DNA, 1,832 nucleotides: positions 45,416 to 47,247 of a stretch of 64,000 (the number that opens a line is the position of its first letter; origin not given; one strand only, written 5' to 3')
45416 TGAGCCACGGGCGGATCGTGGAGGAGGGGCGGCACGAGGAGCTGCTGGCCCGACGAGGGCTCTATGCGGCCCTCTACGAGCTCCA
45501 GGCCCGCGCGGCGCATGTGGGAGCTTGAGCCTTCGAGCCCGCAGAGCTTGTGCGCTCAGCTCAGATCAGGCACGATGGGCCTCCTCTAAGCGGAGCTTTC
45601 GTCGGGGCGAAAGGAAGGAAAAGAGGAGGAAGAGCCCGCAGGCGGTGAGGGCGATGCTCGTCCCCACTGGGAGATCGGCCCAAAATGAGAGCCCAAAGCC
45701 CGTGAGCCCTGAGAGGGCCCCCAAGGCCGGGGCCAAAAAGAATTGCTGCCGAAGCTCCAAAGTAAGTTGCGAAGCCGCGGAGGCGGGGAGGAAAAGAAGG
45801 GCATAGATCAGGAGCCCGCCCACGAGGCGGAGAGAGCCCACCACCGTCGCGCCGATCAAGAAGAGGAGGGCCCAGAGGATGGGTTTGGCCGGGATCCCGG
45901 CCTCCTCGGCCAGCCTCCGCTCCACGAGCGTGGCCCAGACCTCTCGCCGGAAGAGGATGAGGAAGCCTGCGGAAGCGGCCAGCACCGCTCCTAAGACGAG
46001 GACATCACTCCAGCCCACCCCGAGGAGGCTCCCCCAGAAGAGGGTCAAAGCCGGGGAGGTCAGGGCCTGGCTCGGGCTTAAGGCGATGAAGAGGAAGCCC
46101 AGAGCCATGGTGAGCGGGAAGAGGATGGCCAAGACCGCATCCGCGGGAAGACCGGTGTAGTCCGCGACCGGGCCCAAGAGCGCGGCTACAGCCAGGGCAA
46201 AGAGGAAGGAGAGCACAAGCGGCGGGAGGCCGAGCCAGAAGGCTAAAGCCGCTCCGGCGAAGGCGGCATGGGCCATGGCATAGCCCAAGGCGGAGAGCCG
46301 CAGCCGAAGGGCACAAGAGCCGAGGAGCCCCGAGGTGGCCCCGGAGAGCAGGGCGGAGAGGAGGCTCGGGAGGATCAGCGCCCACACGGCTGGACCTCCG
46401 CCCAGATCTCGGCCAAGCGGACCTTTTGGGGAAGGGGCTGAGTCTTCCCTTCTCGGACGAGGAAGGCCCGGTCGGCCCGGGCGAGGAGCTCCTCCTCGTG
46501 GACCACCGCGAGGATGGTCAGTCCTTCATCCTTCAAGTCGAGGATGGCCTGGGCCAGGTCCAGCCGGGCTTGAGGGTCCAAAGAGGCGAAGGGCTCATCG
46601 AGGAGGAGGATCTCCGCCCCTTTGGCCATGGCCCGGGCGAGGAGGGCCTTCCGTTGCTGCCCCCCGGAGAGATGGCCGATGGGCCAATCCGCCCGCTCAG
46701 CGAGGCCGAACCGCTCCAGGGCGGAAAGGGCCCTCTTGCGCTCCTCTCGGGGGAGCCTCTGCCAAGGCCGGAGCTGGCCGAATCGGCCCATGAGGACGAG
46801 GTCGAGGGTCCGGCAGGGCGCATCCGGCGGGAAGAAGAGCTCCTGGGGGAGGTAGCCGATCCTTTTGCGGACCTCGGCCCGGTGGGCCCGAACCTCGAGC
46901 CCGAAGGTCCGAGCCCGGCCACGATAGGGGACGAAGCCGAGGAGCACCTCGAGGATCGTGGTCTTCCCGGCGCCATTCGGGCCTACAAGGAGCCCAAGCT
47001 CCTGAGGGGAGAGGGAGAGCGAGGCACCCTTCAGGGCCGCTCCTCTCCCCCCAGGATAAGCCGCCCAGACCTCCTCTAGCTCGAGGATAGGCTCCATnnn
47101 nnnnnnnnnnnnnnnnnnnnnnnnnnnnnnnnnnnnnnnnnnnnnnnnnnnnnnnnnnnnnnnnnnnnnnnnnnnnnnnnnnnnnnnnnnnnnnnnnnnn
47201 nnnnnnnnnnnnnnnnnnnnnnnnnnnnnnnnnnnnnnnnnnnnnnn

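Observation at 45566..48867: NikR regulator heading an ABC-3 (Znu/Tro-type) metal importer that includes an FmdE-like gene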

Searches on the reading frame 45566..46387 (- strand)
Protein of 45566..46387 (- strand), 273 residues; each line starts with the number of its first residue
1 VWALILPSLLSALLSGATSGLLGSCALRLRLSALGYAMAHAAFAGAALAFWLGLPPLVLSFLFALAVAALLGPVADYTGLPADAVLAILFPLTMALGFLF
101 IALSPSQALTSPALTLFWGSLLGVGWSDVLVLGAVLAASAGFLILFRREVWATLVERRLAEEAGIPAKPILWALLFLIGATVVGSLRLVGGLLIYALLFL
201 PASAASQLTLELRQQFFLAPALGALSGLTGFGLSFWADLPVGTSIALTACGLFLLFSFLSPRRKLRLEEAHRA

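Call 3: search_protein_families(library=pfam, proteins=[window:45566-46387:-], max_evalue=0.01)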
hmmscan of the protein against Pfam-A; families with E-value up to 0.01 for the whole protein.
window:45566-46387:- (273 aa): 1 family
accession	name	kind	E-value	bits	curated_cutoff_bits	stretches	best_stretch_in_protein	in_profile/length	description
PF00950.22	ABC-3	-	6.2e-40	137.8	20.1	1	3-258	3-256/258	ABC 3 transport family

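Call 4: search_protein_families(library=ncbifam, proteins=[window:45566-46387:-], max_evalue=0.01)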
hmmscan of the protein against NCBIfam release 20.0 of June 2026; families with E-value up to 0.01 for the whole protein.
window:45566-46387:- (273 aa): 4 families
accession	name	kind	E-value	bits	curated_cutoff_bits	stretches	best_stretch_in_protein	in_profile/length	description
NF040871.1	AztB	equivalog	7.8e-30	104.4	280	1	8-249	15-254/254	zinc ABC transporter permease AztB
TIGR03770.1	anch_rpt_perm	equivalog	5.8e-27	95.1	296.8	1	8-258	20-268/270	anchored repeat-type ABC transporter permease subunit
NF040927.1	ABC_perm_SloB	subfamily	7.5e-27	94.8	460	1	8-264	15-268/271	metal ABC transporter permease subunit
NF007089.0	PRK09543.1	equivalog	1.5e-17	64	284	1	1-255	1-253/261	zinc ABC transporter permease subunit ZnuB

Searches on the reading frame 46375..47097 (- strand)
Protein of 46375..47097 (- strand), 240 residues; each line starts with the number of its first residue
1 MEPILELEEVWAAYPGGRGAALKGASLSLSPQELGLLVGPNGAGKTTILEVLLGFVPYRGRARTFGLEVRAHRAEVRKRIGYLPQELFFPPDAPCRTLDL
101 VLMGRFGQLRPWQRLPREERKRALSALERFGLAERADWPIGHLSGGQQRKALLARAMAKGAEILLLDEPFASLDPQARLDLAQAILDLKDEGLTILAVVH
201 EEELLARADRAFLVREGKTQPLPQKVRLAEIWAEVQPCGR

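Call 3: search_protein_families(library=pfam, proteins=[window:46375-47097:-], max_evalue=0.01)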
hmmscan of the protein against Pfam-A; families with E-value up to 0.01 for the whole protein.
window:46375-47097:- (240 aa): 10 families
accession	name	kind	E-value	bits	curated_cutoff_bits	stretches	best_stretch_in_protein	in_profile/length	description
PF00005.33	ABC_tran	-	1.4e-26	94.2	25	1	22-171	1-137/137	ABC transporter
PF13304.12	AAA_21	-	6.4e-12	46.6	27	2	135-204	230-302/304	AAA domain, putative AbiEii toxin, Type IV TA system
PF02463.25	SMC_N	-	3.4e-07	30.4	40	1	142-215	136-212/220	RecF/RecN/SMC N terminal domain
PF13175.12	AAA_15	-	1.8e-05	25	32.1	1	23-55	15-46/374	AAA ATPase domain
PF13476.12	AAA_23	-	0.00034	21.7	27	1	34-52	21-39/201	AAA domain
PF13555.12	AAA_29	-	0.0022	18.1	27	1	24-49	14-39/61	P-loop containing region of AAA domain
PF13514.12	AAA_27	-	0.0052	16.8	22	0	24-52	16-46/206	AAA domain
PF13191.12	AAA_16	-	0.0055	17.6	32.6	0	31-131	24-124/167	AAA ATPase domain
PF13604.12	AAA_30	-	0.0067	16.6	27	0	29-60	15-46/191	AAA domain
PF13401.12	AAA_22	-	0.0093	16.7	27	0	32-70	5-42/130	AAA domain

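Call 4: search_protein_families(library=ncbifam, proteins=[window:46375-47097:-], max_evalue=0.01)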
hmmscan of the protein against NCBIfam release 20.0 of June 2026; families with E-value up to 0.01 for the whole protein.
window:46375-47097:- (240 aa): 191 families (the best 25 are shown)
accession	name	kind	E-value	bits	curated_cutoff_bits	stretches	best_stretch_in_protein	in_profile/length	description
NF040873.1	AztA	equivalog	7.6e-43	146.3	220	1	20-212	6-189/191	zinc ABC transporter ATP-binding protein AztA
TIGR03771.1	anch_rpt_ABC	equivalog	1.5e-35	122.9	268.8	1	28-234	2-207/223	anchored repeat-type ABC transporter ATP-binding subunit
NF053840.1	MnTportMntADein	equivalog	2e-32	112.7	400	1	17-214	12-206/240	manganese ABC transporter ATP-binding protein MntA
TIGR01188.1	drrA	subfamily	7e-32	110.9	312.45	1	20-218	7-201/302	daunorubicin resistance ABC transporter, ATP-binding protein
TIGR02857.1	CydD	equivalog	3.7e-31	108.7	435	1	5-211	322-526/529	thiol reductant ABC exporter subunit CydD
TIGR02315.1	ABC_phnC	equivalog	4.3e-30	104.9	266.1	1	4-207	1-211/243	phosphonate ABC transporter ATP-binding protein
NF007082.0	PRK09536.1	equivalog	1.9e-29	103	537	1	21-219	18-217/402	corrinoid ABC transporter ATPase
NF011630.0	PRK15056.1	equivalog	8.8e-29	100.5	393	1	8-201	10-201/274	manganese/iron ABC transporter ATP-binding protein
NF008409.0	PRK11231.1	equivalog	2.3e-28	99.3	375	1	17-218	13-215/255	Fe(3+) dicitrate ABC transporter ATP-binding protein FecE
TIGR03864.1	PQQ_ABC_ATP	hypoth_equivalog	3.5e-28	98.7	302.25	1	6-219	3-210/236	ABC transporter, ATP-binding subunit, PQQ-dependent alcohol dehydrogenase system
NF010068.0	PRK13548.1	equivalog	8.5e-28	97.2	261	1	20-220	19-222/261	heme ABC transporter ATP-binding protein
TIGR04406.1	LPS_export_lptB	equivalog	9.9e-27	93.8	240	1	20-218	15-212/239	LPS export ABC transporter ATP-binding protein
TIGR03873.1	F420-0_ABC_ATP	hypoth_equivalog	9.8e-26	90.5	372.4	1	21-213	16-209/256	putative F420-0 ABC transporter ATP-binding protein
TIGR02673.1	FtsE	equivalog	1.8e-25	89.9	264.85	1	4-211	1-206/214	cell division ATP-binding protein FtsE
NF010060.0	PRK13537.1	equivalog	2.6e-25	89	521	1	5-218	16-223/314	nodulation factor ABC transporter ATP-binding protein NodI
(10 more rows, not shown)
